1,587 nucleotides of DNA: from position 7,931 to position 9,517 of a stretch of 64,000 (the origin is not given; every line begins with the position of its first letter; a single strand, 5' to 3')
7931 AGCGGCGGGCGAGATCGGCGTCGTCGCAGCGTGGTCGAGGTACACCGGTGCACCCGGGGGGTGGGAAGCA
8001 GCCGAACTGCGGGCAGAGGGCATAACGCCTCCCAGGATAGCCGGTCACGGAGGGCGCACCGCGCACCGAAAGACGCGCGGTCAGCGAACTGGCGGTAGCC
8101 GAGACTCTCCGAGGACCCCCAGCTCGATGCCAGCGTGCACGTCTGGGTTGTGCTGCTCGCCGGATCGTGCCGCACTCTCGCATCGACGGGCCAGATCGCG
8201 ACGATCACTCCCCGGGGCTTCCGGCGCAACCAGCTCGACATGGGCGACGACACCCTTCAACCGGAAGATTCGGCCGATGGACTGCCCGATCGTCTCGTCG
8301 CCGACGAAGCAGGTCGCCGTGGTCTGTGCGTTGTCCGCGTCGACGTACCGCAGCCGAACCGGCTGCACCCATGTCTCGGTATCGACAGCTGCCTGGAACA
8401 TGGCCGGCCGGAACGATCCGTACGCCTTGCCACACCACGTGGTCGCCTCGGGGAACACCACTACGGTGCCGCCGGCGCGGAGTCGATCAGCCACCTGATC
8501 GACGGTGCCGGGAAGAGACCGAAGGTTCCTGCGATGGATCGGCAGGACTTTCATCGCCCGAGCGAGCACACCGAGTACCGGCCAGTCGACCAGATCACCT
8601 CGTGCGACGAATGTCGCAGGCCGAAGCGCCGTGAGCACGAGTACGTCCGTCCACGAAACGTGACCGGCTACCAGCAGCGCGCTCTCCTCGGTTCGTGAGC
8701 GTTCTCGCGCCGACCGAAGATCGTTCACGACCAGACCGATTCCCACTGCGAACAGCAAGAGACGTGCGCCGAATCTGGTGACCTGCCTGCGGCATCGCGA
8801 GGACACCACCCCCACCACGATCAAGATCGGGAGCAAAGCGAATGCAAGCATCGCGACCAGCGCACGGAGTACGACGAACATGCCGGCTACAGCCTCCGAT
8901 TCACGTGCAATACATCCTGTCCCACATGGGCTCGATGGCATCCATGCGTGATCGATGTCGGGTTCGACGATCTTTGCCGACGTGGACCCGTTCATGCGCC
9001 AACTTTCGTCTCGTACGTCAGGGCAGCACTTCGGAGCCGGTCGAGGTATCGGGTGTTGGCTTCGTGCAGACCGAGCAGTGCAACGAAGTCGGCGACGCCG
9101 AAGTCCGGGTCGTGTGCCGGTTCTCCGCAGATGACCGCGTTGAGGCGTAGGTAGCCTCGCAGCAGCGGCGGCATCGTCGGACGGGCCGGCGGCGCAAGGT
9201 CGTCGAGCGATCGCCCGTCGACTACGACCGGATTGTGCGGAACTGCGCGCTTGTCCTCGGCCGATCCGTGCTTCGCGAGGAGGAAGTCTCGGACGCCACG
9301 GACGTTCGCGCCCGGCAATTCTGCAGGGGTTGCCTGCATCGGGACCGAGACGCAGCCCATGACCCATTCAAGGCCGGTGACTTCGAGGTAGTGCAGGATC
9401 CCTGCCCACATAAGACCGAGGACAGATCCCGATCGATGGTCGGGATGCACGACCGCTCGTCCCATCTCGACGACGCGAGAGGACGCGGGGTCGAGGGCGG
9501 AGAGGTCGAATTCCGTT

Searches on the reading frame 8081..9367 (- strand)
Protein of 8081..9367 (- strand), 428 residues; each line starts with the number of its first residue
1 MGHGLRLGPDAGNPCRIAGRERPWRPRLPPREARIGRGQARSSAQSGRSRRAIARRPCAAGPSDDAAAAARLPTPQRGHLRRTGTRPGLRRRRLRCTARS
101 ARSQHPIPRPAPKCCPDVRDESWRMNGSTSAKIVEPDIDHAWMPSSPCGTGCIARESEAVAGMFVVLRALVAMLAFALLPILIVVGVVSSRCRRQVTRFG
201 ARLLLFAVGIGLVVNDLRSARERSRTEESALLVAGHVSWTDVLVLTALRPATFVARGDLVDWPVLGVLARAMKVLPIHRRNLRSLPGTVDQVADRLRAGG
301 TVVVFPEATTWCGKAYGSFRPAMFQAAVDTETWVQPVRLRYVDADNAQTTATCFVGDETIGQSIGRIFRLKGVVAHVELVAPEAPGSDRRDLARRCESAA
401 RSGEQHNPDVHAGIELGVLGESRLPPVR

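Call 7: search_protein_families(library=pfam, proteins=[window:8081-9367:-])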
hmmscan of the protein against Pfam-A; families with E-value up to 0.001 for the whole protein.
window:8081-9367:- (428 aa): 1 family
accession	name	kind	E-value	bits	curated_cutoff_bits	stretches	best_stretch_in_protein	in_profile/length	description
PF01553.26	Acyltransferase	-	1.2e-21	77.3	23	1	221-339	7-131/132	Acyltransferase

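Call 8: search_protein_families(library=ncbifam, proteins=[window:8081-9367:-])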
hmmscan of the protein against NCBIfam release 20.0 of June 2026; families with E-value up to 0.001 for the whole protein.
window:8081-9367:- (428 aa): 6 families
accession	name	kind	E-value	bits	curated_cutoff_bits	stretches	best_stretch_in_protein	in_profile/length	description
NF052553.1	LyOrLpactfOlsABRUA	equivalog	8.1e-27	94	300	1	166-402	9-253/263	lyso-ornithine lipid O-acyltransferase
NF052552.1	LyOrLpactfOlsARHOCB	equivalog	1.2e-24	86.8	300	1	160-405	17-269/271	lyso-ornithine lipid O-acyltransferase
TIGR00530.1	AGP_acyltrn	subfamily_domain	1.2e-19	70.4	102.95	1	222-339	10-129/130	1-acylglycerol-3-phosphate O-acyltransferase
NF006386.0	PRK08633.1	equivalog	8.9e-13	46.9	1221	1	226-340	439-552/1147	acyl-[ACP]--phospholipid O-acyltransferase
NF011593.0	PRK15018.1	equivalog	4.8e-05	23.2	501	1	164-338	2-178/245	1-acylglycerol-3-phosphate O-acyltransferase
NF058536.1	LPAAT_acyl_YihG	equivalog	0.00096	18.5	260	0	164-280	15-138/290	1-acylglycerol-3-phosphate O-acyltransferase, YihG family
